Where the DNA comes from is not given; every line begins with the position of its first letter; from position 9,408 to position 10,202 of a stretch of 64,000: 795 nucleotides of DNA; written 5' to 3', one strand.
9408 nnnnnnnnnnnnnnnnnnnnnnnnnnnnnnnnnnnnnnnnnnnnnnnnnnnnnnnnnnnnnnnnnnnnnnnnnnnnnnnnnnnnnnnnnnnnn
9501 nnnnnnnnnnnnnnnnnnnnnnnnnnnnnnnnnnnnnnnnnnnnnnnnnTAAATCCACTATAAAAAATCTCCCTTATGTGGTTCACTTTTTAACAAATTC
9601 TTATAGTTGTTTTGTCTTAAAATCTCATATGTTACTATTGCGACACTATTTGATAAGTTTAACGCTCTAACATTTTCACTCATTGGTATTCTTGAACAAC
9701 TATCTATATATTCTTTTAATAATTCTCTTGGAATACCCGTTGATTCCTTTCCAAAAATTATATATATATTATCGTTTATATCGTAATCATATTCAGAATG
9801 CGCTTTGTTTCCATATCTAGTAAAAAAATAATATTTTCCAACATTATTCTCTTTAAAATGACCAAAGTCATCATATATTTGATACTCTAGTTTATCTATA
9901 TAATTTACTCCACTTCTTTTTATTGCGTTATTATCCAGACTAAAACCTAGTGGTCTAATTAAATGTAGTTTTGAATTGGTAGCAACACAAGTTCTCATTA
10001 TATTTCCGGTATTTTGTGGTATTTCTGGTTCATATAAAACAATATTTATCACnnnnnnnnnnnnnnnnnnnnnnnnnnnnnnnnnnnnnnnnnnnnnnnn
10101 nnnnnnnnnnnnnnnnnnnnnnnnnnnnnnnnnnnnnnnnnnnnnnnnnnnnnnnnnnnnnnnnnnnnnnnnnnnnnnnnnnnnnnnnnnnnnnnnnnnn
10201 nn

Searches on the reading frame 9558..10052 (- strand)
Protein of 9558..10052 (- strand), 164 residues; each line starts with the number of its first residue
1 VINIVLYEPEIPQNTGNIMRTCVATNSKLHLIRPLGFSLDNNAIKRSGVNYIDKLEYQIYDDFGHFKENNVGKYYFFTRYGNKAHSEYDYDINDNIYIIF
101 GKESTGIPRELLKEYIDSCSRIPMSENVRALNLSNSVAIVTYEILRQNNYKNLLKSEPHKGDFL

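Call 99: search_protein_families(library=pfam, proteins=[window:9558-10052:-], max_evalue=0.01)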
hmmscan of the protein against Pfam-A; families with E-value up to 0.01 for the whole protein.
window:9558-10052:- (164 aa): 1 family
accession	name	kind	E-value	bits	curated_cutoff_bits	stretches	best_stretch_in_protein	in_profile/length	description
PF00588.24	SpoU_methylase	-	2.8e-32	112.2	29.7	1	2-142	2-142/142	SpoU rRNA Methylase family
